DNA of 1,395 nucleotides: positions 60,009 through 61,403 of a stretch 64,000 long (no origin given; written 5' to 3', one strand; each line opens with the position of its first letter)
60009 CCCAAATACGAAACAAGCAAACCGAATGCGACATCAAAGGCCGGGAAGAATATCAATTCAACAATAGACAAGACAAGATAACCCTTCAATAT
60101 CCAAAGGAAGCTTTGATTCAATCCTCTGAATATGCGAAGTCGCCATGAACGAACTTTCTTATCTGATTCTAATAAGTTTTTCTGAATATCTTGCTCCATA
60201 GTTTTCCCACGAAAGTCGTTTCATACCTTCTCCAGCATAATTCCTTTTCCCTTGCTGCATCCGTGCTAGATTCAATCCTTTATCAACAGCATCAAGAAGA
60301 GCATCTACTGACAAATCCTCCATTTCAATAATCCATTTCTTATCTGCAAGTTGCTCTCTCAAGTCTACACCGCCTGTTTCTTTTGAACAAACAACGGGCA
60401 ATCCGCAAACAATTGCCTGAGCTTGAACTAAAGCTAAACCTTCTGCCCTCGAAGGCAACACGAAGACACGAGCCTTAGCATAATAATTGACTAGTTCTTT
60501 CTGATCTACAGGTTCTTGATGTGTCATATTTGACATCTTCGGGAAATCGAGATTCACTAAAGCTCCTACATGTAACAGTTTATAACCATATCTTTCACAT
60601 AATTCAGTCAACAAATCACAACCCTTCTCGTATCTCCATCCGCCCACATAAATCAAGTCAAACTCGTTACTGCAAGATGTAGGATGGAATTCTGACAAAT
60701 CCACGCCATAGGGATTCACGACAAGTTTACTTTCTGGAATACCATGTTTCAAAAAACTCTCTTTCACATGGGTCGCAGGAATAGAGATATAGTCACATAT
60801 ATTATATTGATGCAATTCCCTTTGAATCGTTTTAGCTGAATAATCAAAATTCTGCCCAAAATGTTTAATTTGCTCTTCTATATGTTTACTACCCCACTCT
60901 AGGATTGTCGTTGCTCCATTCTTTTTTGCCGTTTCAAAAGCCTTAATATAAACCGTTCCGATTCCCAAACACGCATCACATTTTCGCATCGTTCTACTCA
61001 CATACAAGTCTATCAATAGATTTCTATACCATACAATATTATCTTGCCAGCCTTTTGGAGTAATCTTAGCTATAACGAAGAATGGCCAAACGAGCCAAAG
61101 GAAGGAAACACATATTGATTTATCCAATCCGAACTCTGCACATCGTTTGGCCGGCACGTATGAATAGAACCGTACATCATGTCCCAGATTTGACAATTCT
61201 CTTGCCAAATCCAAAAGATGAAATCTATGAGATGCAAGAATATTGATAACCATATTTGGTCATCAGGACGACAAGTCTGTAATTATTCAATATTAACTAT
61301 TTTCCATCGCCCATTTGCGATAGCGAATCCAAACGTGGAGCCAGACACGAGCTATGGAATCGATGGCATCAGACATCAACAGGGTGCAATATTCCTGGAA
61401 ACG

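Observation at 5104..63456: Window-wide family of degenerate 9-11 bp phased repeat arrays at gene boundaries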

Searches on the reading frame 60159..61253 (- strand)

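Call 98: search_protein_families(library=pfam, proteins=[window:60159-61253:-], max_evalue=0.001)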
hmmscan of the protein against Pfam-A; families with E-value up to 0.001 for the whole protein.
window:60159-61253:- (364 aa): 4 families
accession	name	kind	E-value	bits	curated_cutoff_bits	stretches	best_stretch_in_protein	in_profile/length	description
PF00534.26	Glycos_transf_1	-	4.3e-14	52.9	26.4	1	196-333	14-162/172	Glycosyl transferases group 1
PF13692.12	Glyco_trans_1_4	-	3.6e-12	47.2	27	1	199-325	3-138/142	Glycosyl transferases group 1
PF20706.3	GT4-conflict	-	3.7e-10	39.8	26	1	250-323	271-351/385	Family 4 Glycosyltransferase in conflict systems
PF13439.12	Glyco_transf_4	-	1.8e-06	28.5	28.5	0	140-187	123-169/170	Glycosyltransferase Family 4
